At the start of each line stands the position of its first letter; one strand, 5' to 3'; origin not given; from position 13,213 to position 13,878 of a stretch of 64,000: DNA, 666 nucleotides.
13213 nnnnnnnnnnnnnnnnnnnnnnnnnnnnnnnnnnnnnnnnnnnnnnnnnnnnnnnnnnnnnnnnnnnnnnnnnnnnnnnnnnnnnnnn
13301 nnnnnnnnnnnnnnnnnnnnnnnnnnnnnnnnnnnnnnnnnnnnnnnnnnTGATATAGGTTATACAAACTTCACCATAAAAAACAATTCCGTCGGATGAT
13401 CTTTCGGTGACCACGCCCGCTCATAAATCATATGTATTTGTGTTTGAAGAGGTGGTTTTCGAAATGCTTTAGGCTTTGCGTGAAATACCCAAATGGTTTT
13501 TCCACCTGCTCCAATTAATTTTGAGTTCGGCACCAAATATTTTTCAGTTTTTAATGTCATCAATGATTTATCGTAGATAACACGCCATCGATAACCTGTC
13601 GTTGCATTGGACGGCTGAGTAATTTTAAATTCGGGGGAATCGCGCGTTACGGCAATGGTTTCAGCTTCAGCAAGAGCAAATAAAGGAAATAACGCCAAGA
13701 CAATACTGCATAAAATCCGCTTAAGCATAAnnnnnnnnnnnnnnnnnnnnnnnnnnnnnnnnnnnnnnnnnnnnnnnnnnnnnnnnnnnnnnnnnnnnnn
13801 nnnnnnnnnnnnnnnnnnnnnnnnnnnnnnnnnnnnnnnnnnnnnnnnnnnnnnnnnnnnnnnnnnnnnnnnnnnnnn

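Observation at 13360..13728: Secreted chagasin-family cysteine-peptidase inhibitor (ICP)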

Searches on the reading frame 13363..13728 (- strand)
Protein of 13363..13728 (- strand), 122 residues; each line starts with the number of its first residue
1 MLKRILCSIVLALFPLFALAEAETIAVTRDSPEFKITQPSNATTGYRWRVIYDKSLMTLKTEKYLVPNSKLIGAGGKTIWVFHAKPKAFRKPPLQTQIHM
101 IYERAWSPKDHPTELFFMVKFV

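Call 3: search_protein_families(library=pfam, proteins=[window:13363-13728:-], max_evalue=10)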
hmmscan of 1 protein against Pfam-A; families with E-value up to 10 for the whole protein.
window:13363-13728:- (122 aa): 1 family
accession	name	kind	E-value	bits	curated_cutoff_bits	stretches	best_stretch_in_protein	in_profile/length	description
PF09394.16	Inhibitor_I42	-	5.2e-15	55.9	27.2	1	33-118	7-88/91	Chagasin family peptidase inhibitor I42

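Call 4: search_protein_families(library=ncbifam, proteins=[window:13363-13728:-], max_evalue=10)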
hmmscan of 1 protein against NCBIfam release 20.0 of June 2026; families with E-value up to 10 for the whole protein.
window:13363-13728:- (122 aa): 0 families

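Call 5: search_solved_structures(query=window:13363-13728:-, max_evalue=10, show_alignments=3)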
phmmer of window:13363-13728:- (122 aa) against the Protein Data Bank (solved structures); distinct sequences matched with E-value up to 10: 6.
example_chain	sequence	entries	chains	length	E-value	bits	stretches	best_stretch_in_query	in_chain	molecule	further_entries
2wgn_B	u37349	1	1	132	1.4e-06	31.5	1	30-116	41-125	INHIBITOR OF CYSTEINE PEPTIDASE COMPND 3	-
2nqd_A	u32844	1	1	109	2.8e-06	30.5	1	34-117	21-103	Chagasin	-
2nnr_A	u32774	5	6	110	2.9e-06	30.4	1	34-117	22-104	Chagasin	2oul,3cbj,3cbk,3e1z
2fo8_A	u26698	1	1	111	3e-06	30.4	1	34-117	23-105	Chagasin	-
2h7w_A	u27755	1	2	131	3.2e-06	30.3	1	34-118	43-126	Chagasin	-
4axo_A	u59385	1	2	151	1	12.6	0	42-109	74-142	ETHANOLAMINE UTILIZATION PROTEIN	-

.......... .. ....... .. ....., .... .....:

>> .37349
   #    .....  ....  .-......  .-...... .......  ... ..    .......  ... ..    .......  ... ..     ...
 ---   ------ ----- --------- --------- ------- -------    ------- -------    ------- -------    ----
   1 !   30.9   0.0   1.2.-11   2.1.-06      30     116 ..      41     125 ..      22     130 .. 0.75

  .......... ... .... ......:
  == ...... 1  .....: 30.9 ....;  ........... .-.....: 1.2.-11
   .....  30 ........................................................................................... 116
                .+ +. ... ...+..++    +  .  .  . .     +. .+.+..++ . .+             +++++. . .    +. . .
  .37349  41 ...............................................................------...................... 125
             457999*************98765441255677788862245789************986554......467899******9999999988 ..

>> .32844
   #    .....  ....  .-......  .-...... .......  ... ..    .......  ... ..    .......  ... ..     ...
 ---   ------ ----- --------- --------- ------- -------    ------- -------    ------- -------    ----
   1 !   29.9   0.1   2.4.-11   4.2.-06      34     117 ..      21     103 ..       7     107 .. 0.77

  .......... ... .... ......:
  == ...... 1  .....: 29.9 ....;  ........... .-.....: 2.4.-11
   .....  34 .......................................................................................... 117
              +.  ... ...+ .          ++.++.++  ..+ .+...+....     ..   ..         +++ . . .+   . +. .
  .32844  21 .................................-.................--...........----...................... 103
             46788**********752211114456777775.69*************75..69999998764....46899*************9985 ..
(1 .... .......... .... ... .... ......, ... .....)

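Call 6: find_homologous_proteins(query=window:13363-13728:-)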
Query window:13363-13728:- (122 aa): 4 proteins with E <= 0.001 among 10 candidates.
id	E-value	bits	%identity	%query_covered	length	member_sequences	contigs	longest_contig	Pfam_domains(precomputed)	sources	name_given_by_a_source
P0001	1.7e-76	272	100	100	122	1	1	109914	PF09394.17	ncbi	-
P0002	9.1e-49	182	68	99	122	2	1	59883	PF09394.17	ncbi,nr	ncbi:MAG: protease inhibitor I42 family protein [Gammaproteobacteria bacterium]|nr:protease inhibito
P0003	1.8e-46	175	66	99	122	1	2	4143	PF09394.17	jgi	jgi:predicted secreted protein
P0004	1.6e-45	172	66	99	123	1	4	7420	PF09394.17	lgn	-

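Call 8: find_encoding_contigs(protein=P0001, flank=8000, max_places=4)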
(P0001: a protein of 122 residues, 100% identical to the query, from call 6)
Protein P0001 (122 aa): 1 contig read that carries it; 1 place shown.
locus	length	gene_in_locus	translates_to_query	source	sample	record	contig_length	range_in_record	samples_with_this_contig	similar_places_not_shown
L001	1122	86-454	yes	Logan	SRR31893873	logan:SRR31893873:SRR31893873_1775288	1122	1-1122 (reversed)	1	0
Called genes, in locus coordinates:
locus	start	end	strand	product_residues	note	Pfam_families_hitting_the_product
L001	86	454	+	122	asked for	PF09394:Inhibitor_I42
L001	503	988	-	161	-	PF00186:DHFR_1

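Call 10: find_related_loci(query=window:13363-13728:-, collection=genome_contigs, flank=8000)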
Query window:13363-13728:- (122 aa) in genome_contigs; peptide patterns used: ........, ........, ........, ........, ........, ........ (x = any residue, [..] = any of these).
77 stretches matched a pattern, but none encodes a relative of the query by tblastn (E <= 1e-3).

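Call 15: find_encoding_contigs(protein=P0002, flank=8000, max_places=4)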
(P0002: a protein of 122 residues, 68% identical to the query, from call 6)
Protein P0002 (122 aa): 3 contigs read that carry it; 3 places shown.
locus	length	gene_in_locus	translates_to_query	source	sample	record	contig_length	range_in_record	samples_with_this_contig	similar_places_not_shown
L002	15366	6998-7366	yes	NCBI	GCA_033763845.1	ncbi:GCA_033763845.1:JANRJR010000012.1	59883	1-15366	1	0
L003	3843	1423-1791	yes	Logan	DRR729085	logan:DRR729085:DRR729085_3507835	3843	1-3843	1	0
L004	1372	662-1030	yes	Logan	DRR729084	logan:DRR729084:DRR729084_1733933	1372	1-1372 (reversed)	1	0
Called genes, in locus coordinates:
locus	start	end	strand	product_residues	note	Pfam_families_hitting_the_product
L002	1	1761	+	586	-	?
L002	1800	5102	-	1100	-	PF17757:UvrB_inter, PF21132:MFD_D3, PF02559:CarD_TRCF_RID, PF22590:Cas3-like_C_2 (faint), PF00270:DEAD, PF04851:ResIII, PF00271:Helicase_C, PF03461:TRCF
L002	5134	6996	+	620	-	PF13520:AA_permease_2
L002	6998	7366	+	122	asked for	PF09394:Inhibitor_I42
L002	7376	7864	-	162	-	PF00186:DHFR_1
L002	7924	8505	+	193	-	PF02630:SCO1-SenC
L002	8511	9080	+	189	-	PF00265:TK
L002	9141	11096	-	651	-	-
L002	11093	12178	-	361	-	-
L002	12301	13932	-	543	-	-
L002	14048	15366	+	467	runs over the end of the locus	PF18073:Zn_ribbon_LapB, PF00154:RecA_N (weak), PF13481:AAA_25, PF06745:ATPase, PF23442:DUF7125, PF07088:GvpD_P-loop (weak), PF13479:AAA_24 (weak), PF13541:ChlI, +2 more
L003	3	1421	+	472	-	?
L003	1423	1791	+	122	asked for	PF09394:Inhibitor_I42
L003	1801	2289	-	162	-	PF00186:DHFR_1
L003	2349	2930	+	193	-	PF02630:SCO1-SenC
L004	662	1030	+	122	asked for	PF09394:Inhibitor_I42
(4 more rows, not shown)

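Call 16: find_related_loci(query=A1, collection=genome_contigs, flank=8000)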
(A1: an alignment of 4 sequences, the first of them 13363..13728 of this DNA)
Query A1 (122 aa) in genome_contigs; peptide patterns used: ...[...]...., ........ (x = any residue, [..] = any of these).
46 stretches matched a pattern; 1 encode a relative of the query (tblastn E <= 1e-3); 1 distinct loci.
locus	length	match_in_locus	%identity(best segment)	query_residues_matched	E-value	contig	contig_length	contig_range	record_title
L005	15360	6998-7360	68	1-121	9e-56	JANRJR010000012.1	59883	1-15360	MAG: Gammaproteobacteria bacterium isolate bins.196 k141_34148, whole genome shotgun sequence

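Call 17: search_protein_representatives(protein=window:13363-13728:-)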
Query: 122 residues. Proteins with E-value up to 0.001 (for the whole library): 1400; up to 1e-10: 177; up to 1e-30: 2. The best 150 are listed.
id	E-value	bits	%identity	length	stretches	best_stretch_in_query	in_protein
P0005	1.4e-33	131.5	40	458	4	33-85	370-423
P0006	3.9e-32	126.9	50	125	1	2-121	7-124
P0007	4.8e-24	100.8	38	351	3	32-112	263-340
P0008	4.4e-22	94.5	47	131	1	21-121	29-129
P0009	1.3e-21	92.9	32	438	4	20-107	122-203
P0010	2.9e-21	91.8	52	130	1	9-114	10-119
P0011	3.7e-21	91.5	48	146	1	25-121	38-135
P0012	1.7e-20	89.3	44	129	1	2-119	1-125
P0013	2.0e-20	89.1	33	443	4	17-84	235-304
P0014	2.3e-20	88.9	48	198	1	23-114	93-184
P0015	1.4e-18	83.1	36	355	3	31-109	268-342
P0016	3.9e-18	81.7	47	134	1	22-112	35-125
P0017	6.7e-18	81.0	46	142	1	21-119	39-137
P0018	7.1e-18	80.9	43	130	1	19-108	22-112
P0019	1.5e-17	79.8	43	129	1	18-120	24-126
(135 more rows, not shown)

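Call 29: predict_structure(alignment_id=A2)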
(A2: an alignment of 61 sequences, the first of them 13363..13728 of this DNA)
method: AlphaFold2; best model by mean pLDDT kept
length: 122 residues; sequences in the alignment: 61
mean_pLDDT: 92.9   pTM: 0.78
mean pLDDT of the five models: 92.9, 92.8, 92.7, 92.2, 89.1
residues with pLDDT >= 90: 94; 70-90: 25; 50-70: 3; < 50: 0
segments of 3 or more residues with pLDDT < 50: none
pLDDT, mean of each block of 10 residues (from residue 1): 82 81 94 98 95 98 95 94 97 88 96 97 95
secondary structure, 60 per line:
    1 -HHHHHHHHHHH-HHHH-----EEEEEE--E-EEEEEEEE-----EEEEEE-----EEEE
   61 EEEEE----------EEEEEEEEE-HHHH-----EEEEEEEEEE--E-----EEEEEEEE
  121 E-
elements in order: H2-12 H14-17 E23-28 E33-40 E46-51 E57-65 E76-84 H86-89 E95-104 E113-121

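Call 31: find_homologous_proteins(query=A2, max_evalue=1e-10)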
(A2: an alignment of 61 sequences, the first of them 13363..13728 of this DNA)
Query A2 (61 sequences) (122 aa, profile of the alignment): 972 proteins with E <= 1e-10 among 5784 candidates; the best 120 are listed.
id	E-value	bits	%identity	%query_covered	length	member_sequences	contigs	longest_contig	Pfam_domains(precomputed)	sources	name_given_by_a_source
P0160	4.3e-38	148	48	81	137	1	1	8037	PF09394.17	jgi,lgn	-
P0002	5.7e-38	147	68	99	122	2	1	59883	PF09394.17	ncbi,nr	ncbi:MAG: protease inhibitor I42 family protein [Gammaproteobacteria bacterium]|nr:protease inhibito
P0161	7.4e-38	147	43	81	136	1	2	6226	PF09394.17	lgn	-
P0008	8.5e-38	147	47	81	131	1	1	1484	PF09394.17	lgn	-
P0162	9.5e-38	147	37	79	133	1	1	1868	PF09394.17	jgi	jgi:inhibitor of cysteine peptidase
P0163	9.8e-38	147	47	69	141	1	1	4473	PF09394.17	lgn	-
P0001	1.4e-37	146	100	100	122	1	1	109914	PF09394.17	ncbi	-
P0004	4.3e-37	144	66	99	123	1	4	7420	PF09394.17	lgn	-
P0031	1.6e-36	143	35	94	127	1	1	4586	PF09394.17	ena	-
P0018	1.7e-36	143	45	70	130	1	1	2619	PF09394.17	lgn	-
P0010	2.3e-36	142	49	88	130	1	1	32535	PF09394.17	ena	-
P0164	2.3e-36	142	40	86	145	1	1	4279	PF09394.17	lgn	-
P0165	4.9e-36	141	40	97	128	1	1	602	PF09394.17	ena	-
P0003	2.7e-35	139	66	99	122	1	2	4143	PF09394.17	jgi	jgi:predicted secreted protein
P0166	3.3e-35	138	41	80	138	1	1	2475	PF09394.17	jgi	jgi:inhibitor of cysteine peptidase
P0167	3.3e-35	138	39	80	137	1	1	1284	PF09394.17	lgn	-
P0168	3.4e-35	138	44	70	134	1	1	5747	PF09394.17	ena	-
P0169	4.2e-35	138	38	80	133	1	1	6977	PF09394.17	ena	-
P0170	5.1e-35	138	42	95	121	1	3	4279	PF09394.17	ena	-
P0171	5.2e-35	138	45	78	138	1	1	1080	PF09394.17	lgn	-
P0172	5.4e-35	138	37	89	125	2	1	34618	PF09394.17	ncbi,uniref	ncbi:protease inhibitor I42 family protein [Legionella sp.]|uniref:protease inhibitor I42 family pro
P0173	5.7e-35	138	58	88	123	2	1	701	PF09394.17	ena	-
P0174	7.1e-35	137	40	86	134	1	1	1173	PF09394.17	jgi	jgi:inhibitor of cysteine peptidase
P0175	9.1e-35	137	38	75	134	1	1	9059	PF09394.17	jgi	jgi:inhibitor of cysteine peptidase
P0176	9.4e-35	137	42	81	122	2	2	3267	PF09394.17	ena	-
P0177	1.0e-34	137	37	95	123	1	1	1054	PF09394.17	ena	-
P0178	1.0e-34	137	38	79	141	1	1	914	PF09394.17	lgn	-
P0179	1.5e-34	136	36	93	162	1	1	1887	PF09394.17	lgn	-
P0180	1.5e-34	136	34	68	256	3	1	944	PF09394.17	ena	-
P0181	2.0e-34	136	37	98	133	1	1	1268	PF09394.17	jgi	jgi:inhibitor of cysteine peptidase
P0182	2.9e-34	135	41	80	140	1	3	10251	PF09394.17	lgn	-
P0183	3.2e-34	135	36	80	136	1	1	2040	PF09394.17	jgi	jgi:inhibitor of cysteine peptidase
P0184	3.2e-34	135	41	69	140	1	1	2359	PF09394.17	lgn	-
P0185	4.0e-34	135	55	100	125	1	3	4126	PF09394.17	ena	-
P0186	4.3e-34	135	33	93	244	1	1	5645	PF09394.17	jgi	jgi:inhibitor of cysteine peptidase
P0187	5.1e-34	135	36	89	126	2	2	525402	PF09394.17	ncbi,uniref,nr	ncbi:protease inhibitor I42 family protein [Legionella brunensis]|uniref:Secreted protein n=1 Tax=Le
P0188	6.1e-34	134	42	73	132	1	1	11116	PF09394.17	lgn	-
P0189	6.4e-34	134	43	71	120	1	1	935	PF09394.17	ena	-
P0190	6.4e-34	134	39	80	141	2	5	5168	PF09394.17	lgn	-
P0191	6.6e-34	134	37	80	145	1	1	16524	PF09394.17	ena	-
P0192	7.3e-34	134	40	75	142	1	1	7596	PF09394.17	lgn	-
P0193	1.1e-33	133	37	93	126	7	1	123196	PF09394.17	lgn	-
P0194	1.4e-33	133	32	99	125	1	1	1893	PF09394.17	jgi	jgi:inhibitor of cysteine peptidase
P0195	1.5e-33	133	35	99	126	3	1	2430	PF09394.17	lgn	-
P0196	1.8e-33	133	42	84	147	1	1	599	PF09394.17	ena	-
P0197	1.9e-33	133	43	81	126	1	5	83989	PF09394.17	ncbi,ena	-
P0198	2.3e-33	132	41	81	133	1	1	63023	PF09394.17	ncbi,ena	-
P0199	2.4e-33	132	41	79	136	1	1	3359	PF09394.17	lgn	-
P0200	2.9e-33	132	44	70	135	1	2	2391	PF09394.17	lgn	-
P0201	3.0e-33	132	42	72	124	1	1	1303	PF09394.17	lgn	-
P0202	3.6e-33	132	40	75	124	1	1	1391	PF09394.17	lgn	-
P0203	4.1e-33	132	39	89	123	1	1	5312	PF09394.17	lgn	-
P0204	4.6e-33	131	35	89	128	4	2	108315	PF09394.17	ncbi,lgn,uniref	ncbi:protease inhibitor I42 family protein [Legionella sp. 29fVS95]|uniref:protease inhibitor I42 fa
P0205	5.0e-33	131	35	99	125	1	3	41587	PF09394.17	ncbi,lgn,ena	-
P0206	5.9e-33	131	41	88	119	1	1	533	PF09394.17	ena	-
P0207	6.3e-33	131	32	83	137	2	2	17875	PF09394.17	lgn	-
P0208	6.4e-33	131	40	70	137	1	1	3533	PF09394.17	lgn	-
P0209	7.1e-33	131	37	98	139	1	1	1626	PF09394.17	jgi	jgi:inhibitor of cysteine peptidase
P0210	7.2e-33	131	37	93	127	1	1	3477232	PF09394.17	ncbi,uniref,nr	ncbi:protease inhibitor I42 family protein [Legionella cardiaca]|uniref:Protease inhibitor I42 famil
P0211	8.2e-33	131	38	86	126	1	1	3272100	PF09394.17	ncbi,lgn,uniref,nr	ncbi:protease inhibitor I42 family protein [Legionella clemsonensis]|uniref:Chagasin family peptidas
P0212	8.2e-33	131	39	80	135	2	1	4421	PF09394.17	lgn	-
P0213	8.4e-33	131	32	97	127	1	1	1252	PF09394.17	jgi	-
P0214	8.7e-33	131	41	79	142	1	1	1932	PF09394.17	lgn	-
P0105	9.9e-33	130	38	89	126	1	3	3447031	PF09394.17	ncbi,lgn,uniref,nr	ncbi:protease inhibitor I42 family protein [Legionella hackeliae]|uniref:Proteinase inhibitor I42 ch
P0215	1.1e-32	130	41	69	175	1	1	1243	PF09394.17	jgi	jgi:inhibitor of cysteine peptidase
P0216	1.5e-32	130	39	80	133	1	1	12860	PF09394.17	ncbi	-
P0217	1.6e-32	130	36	97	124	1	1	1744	PF09394.17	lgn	-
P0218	2.0e-32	129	38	80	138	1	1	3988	PF09394.17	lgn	-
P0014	2.2e-32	129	46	81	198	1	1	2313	PF09394.17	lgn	-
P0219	2.2e-32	129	38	83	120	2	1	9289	PF09394.17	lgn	-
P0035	2.3e-32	129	39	75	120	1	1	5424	PF09394.17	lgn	-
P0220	2.3e-32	129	36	86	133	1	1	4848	PF09394.17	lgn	-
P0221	2.9e-32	129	38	90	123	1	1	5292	PF09394.17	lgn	-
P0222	2.9e-32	129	41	70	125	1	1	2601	PF09394.17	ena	-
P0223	3.4e-32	129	45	71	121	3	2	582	PF09394.17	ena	-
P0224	3.4e-32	129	37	89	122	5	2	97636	PF09394.17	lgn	-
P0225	3.5e-32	129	40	71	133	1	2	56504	PF09394.17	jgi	jgi:inhibitor of cysteine peptidase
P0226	3.9e-32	128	36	90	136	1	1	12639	PF09394.17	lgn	-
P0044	3.9e-32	128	37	94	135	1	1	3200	PF09394.17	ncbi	-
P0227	4.0e-32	128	41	74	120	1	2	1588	PF09394.17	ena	-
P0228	4.0e-32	128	36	83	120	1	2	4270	PF09394.17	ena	-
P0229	4.1e-32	128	37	89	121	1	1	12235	PF09394.17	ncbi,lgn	-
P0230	4.1e-32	128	39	73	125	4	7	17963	PF09394.17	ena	-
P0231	4.3e-32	128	35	89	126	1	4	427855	PF09394.17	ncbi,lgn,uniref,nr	ncbi:protease inhibitor I42 family protein [Legionella jamestowniensis]|uniref:Secreted protein n=1 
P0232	4.4e-32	128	43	88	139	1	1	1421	PF09394.17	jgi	jgi:inhibitor of cysteine peptidase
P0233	4.5e-32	128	38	84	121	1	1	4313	PF09394.17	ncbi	-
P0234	4.7e-32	128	41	88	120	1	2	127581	PF09394.17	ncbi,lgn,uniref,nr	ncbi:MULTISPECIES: protease inhibitor I42 family protein [unclassified Legionella]|uniref:protease i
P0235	5.5e-32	128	42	69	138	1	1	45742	PF09394.17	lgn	-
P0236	5.5e-32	128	36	86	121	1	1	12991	PF09394.17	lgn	-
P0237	5.6e-32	128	40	87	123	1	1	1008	PF09394.17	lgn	-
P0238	6.3e-32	128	36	86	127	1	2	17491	PF09394.17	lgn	-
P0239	6.3e-32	128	41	78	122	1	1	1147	PF09394.17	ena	-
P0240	6.3e-32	128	36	92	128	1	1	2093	PF09394.17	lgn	-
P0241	6.5e-32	128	32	77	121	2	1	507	PF09394.17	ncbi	-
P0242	6.6e-32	128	36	92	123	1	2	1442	PF09394.17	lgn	-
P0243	7.3e-32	128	35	75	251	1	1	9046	PF09394.17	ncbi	ncbi:protease inhibitor I42 family protein [Candidatus Poribacteria bacterium]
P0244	7.3e-32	128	38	94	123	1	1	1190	PF09394.17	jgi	jgi:inhibitor of cysteine peptidase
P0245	7.9e-32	127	32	93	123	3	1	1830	PF09394.17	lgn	-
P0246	8.1e-32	127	37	88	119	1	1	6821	PF09394.17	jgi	jgi:inhibitor of cysteine peptidase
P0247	8.1e-32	127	43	73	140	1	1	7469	PF09394.17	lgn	-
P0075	8.3e-32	127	40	89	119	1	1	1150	PF09394.17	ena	-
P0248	8.7e-32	127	37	75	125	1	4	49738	PF09394.17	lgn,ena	-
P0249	8.7e-32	127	35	81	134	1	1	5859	PF09394.17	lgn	-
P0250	9.0e-32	127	36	74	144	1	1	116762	PF09394.17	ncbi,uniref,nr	ncbi:protease inhibitor I42 family protein [Legionella nagasakiensis]|uniref:protease inhibitor I42 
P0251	9.1e-32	127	39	91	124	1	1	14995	PF09394.17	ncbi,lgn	ncbi:MAG: protease inhibitor I42 family protein [Legionella sp.]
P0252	9.7e-32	127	36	98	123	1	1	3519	PF09394.17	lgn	-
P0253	9.7e-32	127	34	63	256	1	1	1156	PF09394.17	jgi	jgi:inhibitor of cysteine peptidase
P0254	9.7e-32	127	39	80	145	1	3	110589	PF09394.17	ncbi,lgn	-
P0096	9.8e-32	127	40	80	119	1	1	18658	PF09394.17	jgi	-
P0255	1.0e-31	127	40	89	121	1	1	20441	PF09394.17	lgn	-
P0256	1.2e-31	127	33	98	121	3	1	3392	PF09394.17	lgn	-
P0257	1.3e-31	127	36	74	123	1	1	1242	PF09394.17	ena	-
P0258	1.3e-31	127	43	87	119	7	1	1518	PF09394.17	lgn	-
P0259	1.4e-31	127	37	67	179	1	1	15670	PF09394.17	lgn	-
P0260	1.4e-31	127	43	75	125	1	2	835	PF09394.17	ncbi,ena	-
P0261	1.4e-31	127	34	93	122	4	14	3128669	PF09394.17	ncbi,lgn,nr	ncbi:protease inhibitor I42 family protein [Legionella taurinensis]|nr:protease inhibitor I42 family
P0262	1.5e-31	127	39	84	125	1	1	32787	PF09394.17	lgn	-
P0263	1.5e-31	127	37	99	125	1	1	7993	PF09394.17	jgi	jgi:inhibitor of cysteine peptidase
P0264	1.7e-31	126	40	75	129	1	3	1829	PF09394.17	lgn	-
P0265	1.8e-31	126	37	82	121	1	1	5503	PF09394.17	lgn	-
